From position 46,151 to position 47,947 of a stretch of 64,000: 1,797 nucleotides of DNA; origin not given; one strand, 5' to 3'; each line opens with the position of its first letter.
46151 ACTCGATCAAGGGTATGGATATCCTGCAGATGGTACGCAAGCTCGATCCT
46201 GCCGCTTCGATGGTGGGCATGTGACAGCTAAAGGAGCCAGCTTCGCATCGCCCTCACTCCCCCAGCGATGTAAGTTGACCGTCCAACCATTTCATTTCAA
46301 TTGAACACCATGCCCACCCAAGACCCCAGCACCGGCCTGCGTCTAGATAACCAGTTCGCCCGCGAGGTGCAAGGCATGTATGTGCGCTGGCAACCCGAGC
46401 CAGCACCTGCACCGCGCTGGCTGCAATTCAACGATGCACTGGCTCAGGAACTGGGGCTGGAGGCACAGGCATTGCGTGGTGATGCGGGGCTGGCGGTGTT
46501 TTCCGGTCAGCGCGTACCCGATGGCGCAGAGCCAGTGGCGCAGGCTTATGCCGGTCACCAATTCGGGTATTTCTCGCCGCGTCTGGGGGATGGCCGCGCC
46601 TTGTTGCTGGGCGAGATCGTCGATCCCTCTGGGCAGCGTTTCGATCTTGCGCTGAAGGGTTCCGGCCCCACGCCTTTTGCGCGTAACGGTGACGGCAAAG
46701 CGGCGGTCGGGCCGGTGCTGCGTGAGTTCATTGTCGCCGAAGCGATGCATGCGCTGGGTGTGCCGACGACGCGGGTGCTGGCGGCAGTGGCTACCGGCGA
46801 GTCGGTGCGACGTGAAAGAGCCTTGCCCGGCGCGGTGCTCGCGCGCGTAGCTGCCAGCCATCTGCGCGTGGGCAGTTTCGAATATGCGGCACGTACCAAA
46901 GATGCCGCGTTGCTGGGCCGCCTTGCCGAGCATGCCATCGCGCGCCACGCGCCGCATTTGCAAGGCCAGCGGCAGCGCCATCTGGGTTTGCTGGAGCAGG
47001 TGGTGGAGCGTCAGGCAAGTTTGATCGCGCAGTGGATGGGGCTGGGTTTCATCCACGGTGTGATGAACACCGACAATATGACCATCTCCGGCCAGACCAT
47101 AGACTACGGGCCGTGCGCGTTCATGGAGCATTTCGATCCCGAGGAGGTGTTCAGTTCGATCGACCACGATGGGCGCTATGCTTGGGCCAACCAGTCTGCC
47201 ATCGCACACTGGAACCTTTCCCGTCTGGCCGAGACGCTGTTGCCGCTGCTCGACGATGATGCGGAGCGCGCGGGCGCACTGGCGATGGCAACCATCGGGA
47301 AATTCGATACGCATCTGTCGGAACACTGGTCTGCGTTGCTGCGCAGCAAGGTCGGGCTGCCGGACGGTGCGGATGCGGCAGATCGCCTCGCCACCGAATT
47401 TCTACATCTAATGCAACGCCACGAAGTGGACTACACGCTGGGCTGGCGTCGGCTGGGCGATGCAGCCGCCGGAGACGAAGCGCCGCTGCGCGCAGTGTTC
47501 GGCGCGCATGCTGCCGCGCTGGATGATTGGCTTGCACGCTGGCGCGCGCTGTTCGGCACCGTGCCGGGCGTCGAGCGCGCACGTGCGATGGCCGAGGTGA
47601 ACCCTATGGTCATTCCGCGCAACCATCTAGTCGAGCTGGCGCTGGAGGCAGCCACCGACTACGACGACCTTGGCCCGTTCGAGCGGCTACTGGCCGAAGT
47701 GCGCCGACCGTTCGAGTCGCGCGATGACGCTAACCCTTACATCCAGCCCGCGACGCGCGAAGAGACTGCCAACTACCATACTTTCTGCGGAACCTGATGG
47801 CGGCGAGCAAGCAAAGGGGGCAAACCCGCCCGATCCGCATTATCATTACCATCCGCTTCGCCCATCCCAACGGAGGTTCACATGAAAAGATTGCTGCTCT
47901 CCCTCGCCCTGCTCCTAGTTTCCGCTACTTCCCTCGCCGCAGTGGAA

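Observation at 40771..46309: mutS-proximal accessory island organised like a gene-cassette array with attC-like boundary repeats and no integrase in view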

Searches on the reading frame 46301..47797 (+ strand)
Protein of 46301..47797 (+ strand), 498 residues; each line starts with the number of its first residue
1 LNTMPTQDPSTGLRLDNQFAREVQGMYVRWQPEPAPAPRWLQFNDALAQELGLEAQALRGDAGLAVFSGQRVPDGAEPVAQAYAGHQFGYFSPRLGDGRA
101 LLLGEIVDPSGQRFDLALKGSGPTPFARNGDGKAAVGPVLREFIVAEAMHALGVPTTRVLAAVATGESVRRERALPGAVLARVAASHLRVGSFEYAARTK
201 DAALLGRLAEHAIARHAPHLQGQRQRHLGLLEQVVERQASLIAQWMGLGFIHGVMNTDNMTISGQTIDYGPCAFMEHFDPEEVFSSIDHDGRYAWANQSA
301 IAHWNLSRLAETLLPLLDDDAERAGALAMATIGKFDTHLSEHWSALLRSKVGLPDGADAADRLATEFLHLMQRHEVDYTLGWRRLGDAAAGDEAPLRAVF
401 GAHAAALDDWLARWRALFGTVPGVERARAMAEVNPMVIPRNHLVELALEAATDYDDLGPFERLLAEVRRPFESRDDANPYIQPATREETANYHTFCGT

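Call 8: search_protein_families(library=pfam, proteins=[window:46301-47797:+], max_evalue=0.01)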
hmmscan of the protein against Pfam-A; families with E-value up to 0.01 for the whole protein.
window:46301-47797:+ (498 aa): 1 family
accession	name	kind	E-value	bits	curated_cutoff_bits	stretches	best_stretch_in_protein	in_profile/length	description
PF02696.19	SelO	-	2.9e-108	363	22.8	1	15-467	7-465/466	Protein adenylyltransferase SelO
